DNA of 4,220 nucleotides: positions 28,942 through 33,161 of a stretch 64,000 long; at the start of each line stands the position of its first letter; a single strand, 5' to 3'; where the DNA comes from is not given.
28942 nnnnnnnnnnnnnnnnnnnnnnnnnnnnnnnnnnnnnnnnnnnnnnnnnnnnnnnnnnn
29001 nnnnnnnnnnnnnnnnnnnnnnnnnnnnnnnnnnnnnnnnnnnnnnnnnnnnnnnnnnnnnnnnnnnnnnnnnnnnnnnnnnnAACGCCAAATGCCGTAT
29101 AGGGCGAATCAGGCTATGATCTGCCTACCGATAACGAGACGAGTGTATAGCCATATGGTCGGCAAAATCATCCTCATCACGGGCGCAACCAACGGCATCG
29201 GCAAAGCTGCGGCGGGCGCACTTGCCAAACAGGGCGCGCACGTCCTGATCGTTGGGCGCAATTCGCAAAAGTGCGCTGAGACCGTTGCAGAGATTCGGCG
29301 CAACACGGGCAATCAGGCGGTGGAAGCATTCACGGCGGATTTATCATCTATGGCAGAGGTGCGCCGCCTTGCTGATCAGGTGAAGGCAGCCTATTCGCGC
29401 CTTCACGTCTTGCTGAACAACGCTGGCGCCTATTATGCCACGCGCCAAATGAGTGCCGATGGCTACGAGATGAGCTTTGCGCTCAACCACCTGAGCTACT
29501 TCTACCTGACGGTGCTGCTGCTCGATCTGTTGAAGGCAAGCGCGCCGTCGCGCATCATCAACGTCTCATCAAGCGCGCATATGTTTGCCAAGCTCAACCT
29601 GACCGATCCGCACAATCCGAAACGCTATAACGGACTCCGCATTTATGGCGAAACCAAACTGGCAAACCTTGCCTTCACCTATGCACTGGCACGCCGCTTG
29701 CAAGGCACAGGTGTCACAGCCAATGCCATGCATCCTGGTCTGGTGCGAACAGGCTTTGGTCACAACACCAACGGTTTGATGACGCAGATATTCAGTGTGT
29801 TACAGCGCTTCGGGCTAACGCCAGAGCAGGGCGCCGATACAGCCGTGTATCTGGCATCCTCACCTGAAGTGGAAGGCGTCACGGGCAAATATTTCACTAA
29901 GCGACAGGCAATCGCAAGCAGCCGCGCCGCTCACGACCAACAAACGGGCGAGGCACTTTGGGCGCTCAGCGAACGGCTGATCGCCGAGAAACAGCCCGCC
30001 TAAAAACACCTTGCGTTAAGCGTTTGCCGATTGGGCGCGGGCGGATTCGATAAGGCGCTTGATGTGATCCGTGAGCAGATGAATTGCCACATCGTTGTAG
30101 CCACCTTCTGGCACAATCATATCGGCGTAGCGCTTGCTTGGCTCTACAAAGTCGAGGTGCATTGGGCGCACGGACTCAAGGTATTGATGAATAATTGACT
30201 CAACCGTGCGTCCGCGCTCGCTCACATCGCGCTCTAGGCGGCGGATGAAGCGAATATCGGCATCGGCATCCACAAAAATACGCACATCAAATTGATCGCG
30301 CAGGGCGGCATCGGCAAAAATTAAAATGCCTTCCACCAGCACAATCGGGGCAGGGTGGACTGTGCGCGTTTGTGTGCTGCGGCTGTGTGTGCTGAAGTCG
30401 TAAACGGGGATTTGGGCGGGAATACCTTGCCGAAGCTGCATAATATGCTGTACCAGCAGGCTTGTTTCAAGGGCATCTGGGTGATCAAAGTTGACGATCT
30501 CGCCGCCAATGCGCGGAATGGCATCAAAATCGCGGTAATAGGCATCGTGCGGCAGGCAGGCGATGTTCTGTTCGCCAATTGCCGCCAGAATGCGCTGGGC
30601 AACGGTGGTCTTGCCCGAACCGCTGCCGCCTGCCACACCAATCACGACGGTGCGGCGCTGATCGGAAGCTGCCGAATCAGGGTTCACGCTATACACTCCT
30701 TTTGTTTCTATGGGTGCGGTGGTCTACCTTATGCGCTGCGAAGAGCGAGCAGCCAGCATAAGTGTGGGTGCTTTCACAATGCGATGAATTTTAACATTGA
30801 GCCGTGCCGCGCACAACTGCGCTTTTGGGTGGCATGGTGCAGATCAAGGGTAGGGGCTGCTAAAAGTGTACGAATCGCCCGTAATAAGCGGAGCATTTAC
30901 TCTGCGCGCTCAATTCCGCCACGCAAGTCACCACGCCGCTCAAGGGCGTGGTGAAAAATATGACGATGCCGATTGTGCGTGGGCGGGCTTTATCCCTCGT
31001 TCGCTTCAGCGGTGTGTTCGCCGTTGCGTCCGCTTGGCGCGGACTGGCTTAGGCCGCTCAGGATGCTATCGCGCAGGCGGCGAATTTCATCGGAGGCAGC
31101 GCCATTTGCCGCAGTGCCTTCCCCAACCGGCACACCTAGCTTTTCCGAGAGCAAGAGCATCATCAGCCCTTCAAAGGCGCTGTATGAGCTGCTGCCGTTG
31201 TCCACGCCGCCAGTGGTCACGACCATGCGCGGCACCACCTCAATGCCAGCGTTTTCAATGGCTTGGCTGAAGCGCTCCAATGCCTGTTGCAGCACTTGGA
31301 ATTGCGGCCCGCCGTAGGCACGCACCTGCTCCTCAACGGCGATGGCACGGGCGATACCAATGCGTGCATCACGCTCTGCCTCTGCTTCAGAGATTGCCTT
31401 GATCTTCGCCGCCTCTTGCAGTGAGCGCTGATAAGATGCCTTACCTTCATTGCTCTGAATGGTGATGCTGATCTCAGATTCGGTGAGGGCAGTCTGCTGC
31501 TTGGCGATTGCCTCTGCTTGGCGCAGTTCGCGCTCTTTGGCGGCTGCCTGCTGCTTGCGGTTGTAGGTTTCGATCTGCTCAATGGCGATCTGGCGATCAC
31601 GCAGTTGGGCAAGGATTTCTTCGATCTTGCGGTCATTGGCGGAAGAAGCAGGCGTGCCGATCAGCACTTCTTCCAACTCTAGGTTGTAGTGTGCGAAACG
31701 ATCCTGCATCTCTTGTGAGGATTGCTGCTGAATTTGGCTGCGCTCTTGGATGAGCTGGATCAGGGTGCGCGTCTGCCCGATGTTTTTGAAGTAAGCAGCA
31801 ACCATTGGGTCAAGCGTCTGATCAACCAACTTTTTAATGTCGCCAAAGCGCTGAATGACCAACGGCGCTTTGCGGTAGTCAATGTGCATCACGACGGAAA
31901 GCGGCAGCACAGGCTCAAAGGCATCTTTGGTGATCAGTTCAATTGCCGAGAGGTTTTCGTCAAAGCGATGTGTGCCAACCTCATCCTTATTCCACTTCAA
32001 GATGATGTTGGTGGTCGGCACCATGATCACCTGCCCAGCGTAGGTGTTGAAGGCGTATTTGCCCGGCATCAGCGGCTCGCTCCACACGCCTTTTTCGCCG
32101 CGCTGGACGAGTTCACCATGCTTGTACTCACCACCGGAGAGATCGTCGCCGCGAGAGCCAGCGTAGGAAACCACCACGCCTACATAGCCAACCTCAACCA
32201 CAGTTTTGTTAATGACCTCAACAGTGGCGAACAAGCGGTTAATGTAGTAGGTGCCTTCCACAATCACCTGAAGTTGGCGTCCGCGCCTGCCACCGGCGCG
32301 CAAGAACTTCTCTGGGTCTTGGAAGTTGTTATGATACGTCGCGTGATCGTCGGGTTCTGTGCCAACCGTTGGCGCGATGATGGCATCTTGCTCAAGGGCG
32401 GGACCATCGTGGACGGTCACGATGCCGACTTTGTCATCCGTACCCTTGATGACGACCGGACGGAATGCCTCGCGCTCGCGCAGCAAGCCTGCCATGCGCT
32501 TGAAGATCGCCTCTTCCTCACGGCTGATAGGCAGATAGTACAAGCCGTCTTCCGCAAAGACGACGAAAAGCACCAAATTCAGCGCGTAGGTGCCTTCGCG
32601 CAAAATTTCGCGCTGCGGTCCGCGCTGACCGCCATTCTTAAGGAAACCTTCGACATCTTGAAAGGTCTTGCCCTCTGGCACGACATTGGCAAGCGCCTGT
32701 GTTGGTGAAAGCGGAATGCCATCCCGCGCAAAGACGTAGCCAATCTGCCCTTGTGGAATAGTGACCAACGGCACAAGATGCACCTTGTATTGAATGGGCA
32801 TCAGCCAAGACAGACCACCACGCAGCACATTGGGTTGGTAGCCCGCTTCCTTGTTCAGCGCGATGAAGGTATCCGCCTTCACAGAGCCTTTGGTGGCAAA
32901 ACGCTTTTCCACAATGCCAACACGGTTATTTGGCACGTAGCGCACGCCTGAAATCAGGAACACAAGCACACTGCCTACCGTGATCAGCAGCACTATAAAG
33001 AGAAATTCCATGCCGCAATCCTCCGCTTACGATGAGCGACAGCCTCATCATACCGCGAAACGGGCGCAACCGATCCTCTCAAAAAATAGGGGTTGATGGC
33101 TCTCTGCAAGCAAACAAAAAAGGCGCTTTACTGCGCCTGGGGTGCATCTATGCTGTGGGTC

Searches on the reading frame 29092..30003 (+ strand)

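Call 11: search_protein_families(library=pfam, proteins=[window:29092-30003:+], max_evalue=0.001)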
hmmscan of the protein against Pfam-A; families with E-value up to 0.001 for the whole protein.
window:29092-30003:+ (303 aa): 7 families
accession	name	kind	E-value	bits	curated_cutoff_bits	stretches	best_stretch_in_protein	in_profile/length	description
PF00106.31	adh_short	-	2.5e-38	131.9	26.6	1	25-225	1-189/195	short chain dehydrogenase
PF13561.12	adh_short_C2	-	7.6e-30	104.7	27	1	31-267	1-228/236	Enoyl-(Acyl carrier protein) reductase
PF08659.16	KR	-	1.3e-09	38.7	22.6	1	27-116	3-94/180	KR domain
PF01370.27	Epimerase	-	7.9e-07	29.2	20.9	1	27-202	1-159/240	NAD dependent epimerase/dehydratase family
PF13460.12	NAD_binding_10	-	0.00037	20.8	27.2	1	31-161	1-99/184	NAD(P)H-binding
PF05368.20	NmrA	-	0.00059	20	27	1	25-104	3-77/298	NmrA-like family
PF16363.11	GDP_Man_Dehyd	-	0.00074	19.5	27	0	28-99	1-76/332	GDP-mannose 4,6 dehydratase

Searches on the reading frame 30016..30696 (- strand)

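Call 11: search_protein_families(library=pfam, proteins=[window:30016-30696:-], max_evalue=0.001)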
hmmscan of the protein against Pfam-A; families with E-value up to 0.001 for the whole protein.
window:30016-30696:- (226 aa): 5 families
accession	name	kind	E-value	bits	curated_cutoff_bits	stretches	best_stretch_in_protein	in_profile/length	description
PF00485.24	PRK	-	3.8e-43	148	22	1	18-204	1-196/196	Phosphoribulokinase / Uridine kinase family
PF06414.18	Zeta_toxin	-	0.00015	21.7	22.3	1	11-53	11-54/199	Zeta toxin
PF13238.12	AAA_18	-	0.00018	22.4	29.4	1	19-163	1-118/128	AAA domain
PF13207.12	AAA_17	-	0.00045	20.9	27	0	23-41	2-20/136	AAA domain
PF01121.26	CoaE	-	0.00061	20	27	0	18-37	2-21/180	Dephospho-CoA kinase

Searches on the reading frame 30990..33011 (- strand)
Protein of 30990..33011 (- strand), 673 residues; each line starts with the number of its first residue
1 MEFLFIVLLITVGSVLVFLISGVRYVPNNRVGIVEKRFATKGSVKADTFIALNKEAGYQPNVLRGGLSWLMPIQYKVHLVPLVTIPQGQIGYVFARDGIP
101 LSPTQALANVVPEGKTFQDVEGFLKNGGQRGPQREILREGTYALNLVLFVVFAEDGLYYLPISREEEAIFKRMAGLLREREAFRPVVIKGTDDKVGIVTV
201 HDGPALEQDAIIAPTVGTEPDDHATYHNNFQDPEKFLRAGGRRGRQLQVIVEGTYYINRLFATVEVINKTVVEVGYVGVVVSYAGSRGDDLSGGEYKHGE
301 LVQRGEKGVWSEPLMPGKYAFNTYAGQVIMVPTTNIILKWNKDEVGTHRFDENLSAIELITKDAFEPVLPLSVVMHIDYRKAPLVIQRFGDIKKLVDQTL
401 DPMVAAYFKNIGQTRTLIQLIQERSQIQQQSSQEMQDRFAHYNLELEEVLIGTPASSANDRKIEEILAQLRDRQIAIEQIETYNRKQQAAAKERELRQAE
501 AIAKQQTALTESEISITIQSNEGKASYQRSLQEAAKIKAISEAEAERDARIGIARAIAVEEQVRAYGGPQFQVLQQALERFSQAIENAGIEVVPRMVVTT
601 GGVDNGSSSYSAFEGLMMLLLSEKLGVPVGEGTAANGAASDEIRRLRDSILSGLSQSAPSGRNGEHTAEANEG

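Call 12: search_protein_families(library=pfam, proteins=[window:30990-33011:-], max_evalue=0.00001)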
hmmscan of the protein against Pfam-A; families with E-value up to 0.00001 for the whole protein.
window:30990-33011:- (673 aa): 1 family
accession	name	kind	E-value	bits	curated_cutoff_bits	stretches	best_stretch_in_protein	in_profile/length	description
PF01145.31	Band_7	-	4.9e-17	63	23.6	1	271-485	2-166/176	SPFH domain / Band 7 family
